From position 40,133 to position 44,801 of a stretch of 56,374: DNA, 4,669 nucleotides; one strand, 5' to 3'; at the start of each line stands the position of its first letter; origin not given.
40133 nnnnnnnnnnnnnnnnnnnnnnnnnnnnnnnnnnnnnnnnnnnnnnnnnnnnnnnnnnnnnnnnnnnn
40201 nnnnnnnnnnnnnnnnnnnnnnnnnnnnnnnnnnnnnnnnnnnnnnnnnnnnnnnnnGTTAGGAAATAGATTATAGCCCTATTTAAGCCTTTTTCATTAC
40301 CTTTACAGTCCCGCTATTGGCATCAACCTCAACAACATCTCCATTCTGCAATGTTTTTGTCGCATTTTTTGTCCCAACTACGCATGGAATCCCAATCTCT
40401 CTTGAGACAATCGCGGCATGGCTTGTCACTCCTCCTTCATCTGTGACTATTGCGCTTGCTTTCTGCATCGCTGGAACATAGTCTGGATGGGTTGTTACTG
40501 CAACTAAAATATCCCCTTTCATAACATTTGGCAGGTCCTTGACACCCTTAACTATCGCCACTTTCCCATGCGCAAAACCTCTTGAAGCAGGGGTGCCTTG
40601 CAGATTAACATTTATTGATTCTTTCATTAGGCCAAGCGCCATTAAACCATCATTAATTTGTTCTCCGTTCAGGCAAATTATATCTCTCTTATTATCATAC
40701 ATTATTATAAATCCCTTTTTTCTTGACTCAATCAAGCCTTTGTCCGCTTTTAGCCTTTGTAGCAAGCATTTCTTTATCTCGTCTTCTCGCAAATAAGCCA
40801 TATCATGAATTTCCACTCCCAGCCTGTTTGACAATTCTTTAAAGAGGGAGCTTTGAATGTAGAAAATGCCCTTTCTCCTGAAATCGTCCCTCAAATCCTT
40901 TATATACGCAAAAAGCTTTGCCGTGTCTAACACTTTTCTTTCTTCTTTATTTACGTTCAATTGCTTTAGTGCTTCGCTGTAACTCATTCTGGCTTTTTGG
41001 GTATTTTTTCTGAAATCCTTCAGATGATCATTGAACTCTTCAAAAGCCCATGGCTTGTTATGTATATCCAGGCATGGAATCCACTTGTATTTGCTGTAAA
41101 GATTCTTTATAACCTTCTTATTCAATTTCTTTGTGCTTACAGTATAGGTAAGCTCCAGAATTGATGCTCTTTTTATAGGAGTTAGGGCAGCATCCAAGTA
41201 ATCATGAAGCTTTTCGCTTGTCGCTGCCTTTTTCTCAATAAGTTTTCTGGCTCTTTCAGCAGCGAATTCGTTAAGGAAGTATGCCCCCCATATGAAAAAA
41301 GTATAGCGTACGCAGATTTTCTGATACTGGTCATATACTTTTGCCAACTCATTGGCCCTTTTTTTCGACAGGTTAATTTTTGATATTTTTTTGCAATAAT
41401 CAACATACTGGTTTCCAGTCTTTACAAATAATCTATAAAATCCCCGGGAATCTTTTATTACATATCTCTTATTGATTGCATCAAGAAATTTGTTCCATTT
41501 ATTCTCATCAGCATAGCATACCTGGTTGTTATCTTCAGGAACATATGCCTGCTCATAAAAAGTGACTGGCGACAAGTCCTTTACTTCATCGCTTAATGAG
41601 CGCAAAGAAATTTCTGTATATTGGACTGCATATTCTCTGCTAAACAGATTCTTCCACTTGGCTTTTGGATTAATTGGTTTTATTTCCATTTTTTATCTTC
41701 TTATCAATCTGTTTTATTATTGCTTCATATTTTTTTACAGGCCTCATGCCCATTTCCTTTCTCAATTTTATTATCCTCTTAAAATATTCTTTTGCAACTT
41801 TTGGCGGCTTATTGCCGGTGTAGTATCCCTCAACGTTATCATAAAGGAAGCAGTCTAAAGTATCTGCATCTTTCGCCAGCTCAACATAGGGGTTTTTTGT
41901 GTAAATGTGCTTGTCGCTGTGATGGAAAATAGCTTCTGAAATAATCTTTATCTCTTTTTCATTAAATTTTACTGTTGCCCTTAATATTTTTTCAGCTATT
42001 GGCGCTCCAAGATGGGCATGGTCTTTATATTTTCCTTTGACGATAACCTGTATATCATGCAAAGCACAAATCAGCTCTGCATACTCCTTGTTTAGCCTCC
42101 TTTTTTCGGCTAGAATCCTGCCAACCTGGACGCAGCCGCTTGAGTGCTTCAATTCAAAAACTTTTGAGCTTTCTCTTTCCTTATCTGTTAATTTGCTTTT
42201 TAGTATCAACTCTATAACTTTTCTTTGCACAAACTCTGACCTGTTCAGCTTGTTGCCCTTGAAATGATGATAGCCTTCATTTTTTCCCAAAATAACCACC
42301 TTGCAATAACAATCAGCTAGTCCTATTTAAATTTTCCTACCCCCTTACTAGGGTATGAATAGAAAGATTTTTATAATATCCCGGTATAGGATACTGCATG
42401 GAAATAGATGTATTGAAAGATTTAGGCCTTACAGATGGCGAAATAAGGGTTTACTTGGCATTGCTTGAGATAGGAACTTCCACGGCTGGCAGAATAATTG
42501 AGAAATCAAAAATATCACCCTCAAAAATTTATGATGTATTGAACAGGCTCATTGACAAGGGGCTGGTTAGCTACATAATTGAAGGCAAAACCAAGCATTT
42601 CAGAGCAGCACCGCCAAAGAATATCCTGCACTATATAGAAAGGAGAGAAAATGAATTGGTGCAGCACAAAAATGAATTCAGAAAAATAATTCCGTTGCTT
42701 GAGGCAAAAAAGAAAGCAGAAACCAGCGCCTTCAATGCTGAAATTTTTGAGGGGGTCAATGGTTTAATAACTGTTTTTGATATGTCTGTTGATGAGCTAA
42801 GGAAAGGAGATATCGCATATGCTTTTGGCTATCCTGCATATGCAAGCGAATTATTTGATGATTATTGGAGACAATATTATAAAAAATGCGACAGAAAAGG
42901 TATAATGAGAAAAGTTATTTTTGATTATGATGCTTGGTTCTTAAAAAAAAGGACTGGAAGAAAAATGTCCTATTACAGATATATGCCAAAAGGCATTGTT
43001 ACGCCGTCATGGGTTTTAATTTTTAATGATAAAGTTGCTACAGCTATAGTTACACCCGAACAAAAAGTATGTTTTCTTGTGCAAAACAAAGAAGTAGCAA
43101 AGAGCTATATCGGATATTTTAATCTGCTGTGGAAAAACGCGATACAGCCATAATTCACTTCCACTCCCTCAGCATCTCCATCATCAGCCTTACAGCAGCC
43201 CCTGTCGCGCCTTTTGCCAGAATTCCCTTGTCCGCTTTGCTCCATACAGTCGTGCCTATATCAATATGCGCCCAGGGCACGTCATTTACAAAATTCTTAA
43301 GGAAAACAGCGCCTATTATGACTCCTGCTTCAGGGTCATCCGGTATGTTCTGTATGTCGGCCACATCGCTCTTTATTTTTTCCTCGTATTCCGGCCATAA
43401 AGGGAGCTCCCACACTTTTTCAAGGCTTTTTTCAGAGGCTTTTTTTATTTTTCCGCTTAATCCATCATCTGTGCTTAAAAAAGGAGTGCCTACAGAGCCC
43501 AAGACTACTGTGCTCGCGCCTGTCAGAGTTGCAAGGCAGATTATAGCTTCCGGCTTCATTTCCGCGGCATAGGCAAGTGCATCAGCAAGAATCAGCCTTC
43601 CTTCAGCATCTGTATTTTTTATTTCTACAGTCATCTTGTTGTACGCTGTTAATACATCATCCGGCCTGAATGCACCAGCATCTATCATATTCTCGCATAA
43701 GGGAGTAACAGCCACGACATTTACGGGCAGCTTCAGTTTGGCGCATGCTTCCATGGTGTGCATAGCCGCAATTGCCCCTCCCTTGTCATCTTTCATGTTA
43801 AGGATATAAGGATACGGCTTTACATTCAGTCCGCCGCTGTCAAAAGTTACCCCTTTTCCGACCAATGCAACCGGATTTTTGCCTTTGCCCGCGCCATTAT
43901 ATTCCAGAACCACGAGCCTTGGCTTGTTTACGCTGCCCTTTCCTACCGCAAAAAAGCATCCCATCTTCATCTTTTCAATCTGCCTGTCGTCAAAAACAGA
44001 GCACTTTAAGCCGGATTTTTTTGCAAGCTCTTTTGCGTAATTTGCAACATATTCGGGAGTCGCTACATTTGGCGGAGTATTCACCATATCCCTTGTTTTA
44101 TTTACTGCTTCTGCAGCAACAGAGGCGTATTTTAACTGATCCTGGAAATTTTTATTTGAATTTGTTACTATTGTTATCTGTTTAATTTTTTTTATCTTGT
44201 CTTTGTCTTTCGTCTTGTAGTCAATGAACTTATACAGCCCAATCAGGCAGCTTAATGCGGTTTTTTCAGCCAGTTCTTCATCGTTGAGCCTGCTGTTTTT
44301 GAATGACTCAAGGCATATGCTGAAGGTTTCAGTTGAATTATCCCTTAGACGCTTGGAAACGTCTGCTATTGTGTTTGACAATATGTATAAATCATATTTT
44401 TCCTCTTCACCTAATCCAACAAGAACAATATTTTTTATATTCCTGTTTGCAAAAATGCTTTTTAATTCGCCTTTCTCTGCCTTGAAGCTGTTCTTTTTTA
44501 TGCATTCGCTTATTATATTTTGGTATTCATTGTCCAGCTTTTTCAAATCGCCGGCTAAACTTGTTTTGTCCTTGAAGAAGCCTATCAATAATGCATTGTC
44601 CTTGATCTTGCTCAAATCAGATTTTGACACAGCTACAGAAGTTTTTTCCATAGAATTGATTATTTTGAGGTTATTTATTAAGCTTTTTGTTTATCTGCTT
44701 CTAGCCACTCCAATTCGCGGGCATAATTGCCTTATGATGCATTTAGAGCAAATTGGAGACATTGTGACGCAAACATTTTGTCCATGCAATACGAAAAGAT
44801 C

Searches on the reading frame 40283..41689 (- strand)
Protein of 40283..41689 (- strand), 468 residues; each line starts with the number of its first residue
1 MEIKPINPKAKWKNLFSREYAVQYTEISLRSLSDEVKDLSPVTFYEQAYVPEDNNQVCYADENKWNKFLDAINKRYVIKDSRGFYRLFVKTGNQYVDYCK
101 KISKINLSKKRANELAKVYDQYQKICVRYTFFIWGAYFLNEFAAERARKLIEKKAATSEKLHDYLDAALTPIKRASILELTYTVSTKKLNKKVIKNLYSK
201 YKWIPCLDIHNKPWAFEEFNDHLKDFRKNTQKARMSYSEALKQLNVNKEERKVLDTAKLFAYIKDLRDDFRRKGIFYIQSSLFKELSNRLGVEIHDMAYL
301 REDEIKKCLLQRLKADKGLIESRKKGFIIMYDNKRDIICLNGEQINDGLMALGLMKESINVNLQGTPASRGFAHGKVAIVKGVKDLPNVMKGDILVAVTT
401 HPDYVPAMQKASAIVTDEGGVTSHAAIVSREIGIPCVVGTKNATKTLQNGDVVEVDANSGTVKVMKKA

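Call 87: search_protein_families(library=pfam, proteins=[window:40283-41689:-], max_evalue=0.00001)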
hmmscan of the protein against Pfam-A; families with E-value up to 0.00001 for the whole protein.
window:40283-41689:- (468 aa): 1 family
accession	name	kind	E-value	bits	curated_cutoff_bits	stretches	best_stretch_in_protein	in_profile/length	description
PF00391.29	PEP-utilizers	-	6.2e-28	96.7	23.1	1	391-460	3-72/72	PEP-utilising enzyme, mobile domain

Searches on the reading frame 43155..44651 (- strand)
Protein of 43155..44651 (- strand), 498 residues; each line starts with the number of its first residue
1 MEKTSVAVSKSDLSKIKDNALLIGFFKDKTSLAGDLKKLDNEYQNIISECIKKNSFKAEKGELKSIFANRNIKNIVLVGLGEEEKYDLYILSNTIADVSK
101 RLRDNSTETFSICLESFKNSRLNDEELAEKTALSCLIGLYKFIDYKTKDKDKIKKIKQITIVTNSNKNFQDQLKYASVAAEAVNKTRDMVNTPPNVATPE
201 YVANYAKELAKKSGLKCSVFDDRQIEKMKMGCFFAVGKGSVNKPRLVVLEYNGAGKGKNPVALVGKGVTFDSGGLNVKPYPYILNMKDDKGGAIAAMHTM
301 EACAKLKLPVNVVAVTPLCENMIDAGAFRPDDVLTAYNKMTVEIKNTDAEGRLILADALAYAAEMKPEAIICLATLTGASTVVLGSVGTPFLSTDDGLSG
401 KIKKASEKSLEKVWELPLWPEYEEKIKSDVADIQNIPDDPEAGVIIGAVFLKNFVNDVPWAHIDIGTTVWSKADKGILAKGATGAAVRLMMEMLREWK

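Call 87: search_protein_families(library=pfam, proteins=[window:43155-44651:-], max_evalue=0.00001)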
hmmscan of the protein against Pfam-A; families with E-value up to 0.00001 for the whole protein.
window:43155-44651:- (498 aa): 2 families
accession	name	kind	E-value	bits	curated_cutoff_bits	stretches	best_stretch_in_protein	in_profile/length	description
PF00883.26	Peptidase_M17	-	3.3e-115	385.1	25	1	185-490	2-309/310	Cytosol aminopeptidase family, catalytic domain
PF02789.23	Peptidase_M17_N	-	3.2e-17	63.1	23.4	1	23-148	2-128/129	Cytosol aminopeptidase family, N-terminal domain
